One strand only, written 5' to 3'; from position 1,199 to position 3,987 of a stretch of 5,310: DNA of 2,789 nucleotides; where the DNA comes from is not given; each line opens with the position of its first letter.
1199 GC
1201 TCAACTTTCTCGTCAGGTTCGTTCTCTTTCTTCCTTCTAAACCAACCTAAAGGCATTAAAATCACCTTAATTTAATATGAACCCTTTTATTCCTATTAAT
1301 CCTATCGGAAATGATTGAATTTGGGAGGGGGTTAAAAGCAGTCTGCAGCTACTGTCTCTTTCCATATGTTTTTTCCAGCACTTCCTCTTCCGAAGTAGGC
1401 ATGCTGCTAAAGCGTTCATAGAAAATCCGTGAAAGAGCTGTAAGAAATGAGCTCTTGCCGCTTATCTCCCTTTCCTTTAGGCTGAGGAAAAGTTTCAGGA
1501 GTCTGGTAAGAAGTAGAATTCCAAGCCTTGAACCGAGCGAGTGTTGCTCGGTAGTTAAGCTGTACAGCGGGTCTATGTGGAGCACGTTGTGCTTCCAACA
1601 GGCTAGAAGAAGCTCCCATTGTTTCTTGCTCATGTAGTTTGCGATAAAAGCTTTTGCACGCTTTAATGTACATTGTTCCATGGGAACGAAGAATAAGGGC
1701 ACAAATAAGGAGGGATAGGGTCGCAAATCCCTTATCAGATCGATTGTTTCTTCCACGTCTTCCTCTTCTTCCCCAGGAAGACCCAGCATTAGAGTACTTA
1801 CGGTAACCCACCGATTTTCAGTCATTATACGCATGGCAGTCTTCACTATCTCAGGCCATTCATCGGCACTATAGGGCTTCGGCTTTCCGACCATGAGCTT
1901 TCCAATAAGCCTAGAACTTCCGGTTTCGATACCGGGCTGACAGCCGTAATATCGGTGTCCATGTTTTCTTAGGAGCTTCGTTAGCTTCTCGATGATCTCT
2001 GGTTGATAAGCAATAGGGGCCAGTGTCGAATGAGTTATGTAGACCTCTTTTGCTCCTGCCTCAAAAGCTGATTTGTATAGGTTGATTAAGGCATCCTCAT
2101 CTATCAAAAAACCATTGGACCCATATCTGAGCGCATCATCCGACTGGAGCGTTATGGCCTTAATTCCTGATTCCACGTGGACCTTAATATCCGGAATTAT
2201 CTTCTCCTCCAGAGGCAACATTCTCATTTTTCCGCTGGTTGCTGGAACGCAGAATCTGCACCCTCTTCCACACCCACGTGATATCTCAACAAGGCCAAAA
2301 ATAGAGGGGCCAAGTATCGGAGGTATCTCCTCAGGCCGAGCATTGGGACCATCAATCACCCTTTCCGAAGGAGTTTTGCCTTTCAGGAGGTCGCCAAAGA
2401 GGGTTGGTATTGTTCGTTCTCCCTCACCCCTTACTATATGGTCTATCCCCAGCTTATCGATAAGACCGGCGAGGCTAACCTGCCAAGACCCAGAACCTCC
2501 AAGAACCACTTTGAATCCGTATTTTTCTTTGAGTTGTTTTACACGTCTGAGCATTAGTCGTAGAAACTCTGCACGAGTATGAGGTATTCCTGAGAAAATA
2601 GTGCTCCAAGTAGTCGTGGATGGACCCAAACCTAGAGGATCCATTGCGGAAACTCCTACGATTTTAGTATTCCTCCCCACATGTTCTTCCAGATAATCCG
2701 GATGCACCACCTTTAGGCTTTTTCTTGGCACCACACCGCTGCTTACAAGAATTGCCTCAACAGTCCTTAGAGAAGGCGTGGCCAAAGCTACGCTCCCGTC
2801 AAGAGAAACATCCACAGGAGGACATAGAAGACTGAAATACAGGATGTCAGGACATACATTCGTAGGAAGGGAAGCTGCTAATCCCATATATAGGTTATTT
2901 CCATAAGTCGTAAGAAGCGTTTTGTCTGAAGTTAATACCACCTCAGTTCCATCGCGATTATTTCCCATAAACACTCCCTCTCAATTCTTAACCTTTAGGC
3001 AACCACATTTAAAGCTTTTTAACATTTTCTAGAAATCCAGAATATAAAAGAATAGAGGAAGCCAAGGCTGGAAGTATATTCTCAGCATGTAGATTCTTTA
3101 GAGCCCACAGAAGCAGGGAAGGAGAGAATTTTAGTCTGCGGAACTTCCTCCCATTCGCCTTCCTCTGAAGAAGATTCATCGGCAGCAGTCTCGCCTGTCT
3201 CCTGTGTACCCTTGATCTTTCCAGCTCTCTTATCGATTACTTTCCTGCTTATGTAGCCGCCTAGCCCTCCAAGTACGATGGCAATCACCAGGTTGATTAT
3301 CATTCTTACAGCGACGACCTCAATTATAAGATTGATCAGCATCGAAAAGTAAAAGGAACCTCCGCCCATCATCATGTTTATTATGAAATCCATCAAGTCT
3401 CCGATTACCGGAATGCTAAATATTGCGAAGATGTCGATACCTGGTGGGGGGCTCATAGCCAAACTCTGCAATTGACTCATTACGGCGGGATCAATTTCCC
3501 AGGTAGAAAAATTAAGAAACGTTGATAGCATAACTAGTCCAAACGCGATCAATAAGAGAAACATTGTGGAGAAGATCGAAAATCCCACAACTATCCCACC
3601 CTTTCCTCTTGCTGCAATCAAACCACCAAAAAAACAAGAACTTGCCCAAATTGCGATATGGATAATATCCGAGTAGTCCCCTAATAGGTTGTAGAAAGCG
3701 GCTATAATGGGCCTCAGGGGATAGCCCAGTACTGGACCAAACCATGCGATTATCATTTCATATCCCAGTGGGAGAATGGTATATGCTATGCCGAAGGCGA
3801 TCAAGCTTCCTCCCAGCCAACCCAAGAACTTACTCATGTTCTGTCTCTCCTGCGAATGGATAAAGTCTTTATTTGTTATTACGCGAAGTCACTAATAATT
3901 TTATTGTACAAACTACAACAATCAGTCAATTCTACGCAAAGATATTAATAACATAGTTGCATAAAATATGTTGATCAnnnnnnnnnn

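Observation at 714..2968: Candidate system: tetraether-lipid-modifying radical SAM enzyme with a dedicated SCP2-like lipid carrier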

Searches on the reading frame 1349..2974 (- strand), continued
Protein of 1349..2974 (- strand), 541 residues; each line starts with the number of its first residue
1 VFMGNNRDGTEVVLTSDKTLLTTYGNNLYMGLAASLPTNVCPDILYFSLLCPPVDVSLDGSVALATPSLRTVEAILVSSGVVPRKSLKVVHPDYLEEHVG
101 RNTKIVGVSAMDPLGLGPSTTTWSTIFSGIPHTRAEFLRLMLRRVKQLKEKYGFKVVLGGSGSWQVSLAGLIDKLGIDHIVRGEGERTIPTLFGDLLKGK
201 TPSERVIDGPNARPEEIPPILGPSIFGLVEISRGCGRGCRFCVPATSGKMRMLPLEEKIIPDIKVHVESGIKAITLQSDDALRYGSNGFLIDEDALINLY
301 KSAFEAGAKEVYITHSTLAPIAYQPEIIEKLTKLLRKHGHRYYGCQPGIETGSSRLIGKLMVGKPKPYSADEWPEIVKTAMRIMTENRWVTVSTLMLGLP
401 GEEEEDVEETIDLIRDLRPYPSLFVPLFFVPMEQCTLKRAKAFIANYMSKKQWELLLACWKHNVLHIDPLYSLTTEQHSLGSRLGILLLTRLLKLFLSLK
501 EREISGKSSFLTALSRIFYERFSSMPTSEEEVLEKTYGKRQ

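Call 105: fold_search(model_id=the predicted structure, library=pdb)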
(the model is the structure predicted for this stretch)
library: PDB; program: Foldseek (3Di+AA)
matches with E <= 10: 500; with E <= 0.001: 151
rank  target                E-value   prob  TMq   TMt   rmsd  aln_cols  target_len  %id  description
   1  9ccb                  1.0e-16  1.00  0.53  0.67   6.9       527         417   16  X-ray crystal structure of methyl-coenzyme M reductase glutamine methylase (MgmA) from Methanothermobacter marburgensis  (released 2025-01-01)
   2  7mjy_A                1.5e-15  1.00  0.52  0.61   6.1       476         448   16  MiaB in the complex with s-adenosyl-L-homocysteine and RNA (released 2021-09-15)
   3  7mjz                  1.6e-15  1.00  0.52  0.61   5.7       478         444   16  The structure of MiaB with pentasulfide bridge (released 2021-09-15)
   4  7mjx_A                1.2e-14  1.00  0.52  0.62   5.5       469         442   16  MiaB in the complex with 5'-deoxyadenosine, methionine and RNA (released 2021-09-15)
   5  4jc0_B                1.8e-14  1.00  0.49  0.61   5.7       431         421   18  Crystal structure of Thermotoga maritima holo RimO in complex with pentasulfide, Northeast Structural Genomics Consort (released 2013-04-10)
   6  7mjw_A                4.3e-14  1.00  0.50  0.59   5.3       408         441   17  Methylated MiaB in the complex with 5'-deoxyadenosine, methionine and RNA (released 2021-09-15)
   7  4jc0_A                5.7e-14  1.00  0.49  0.61   5.6       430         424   18  Crystal structure of Thermotoga maritima holo RimO in complex with pentasulfide, Northeast Structural Genomics Consort (released 2013-04-10)
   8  7mjv_A                1.3e-13  1.00  0.47  0.56   7.3       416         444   17  MiaB in the complex with s-adenosylmethionine and RNA (released 2021-09-15)
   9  6wtf_A                7.2e-13  1.00  0.50  0.50   4.9       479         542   15  Structure of radical S-adenosylmethionine methyltransferase, TsrM, from Kitasatospora setae with tryptophan substrate  (released 2020-12-23)
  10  6wte_B                1.2e-12  1.00  0.51  0.52   5.2       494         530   16  Structure of radical S-adenosylmethionine methyltransferase, TsrM, from Kitasatospora setae with cobalamin and [4Fe-4S (released 2020-12-23)
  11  6wte_A                1.3e-12  1.00  0.50  0.48   7.2       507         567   14  Structure of radical S-adenosylmethionine methyltransferase, TsrM, from Kitasatospora setae with cobalamin and [4Fe-4S (released 2020-12-23)
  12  9a6d_A                6.5e-12  1.00  0.49  0.57   5.4       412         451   14  Integrative model of MTAB-YVFG by crosslinking MS and deep learning (released 2024-09-18)
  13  6wtf_B                9.1e-12  1.00  0.50  0.50   4.8       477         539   15  Structure of radical S-adenosylmethionine methyltransferase, TsrM, from Kitasatospora setae with tryptophan substrate  (released 2020-12-23)
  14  6fd2_B                1.1e-10  1.00  0.51  0.60   6.9       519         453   14  Radical SAM 1,2-diol dehydratase AprD4 in complex with its substrate paromamine (released 2018-01-17)
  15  6fd2_A                2.0e-10  1.00  0.49  0.57   8.4       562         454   15  Radical SAM 1,2-diol dehydratase AprD4 in complex with its substrate paromamine (released 2018-01-17)
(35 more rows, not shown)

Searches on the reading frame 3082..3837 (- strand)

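Call 3: search_protein_families(library=pfam, proteins=[window:3082-3837:-], max_evalue=1)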
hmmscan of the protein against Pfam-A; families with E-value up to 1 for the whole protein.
window:3082-3837:- (251 aa): 0 families

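Call 4: search_protein_families(library=ncbifam, proteins=[window:3082-3837:-], max_evalue=1)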
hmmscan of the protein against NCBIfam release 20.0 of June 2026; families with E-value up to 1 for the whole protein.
window:3082-3837:- (251 aa): 1 family
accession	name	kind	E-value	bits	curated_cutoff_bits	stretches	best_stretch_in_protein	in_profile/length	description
TIGR03177.1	pilus_cpaB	equivalog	0.23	10.7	71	1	180-211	1-28/262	Flp pilus assembly protein CpaB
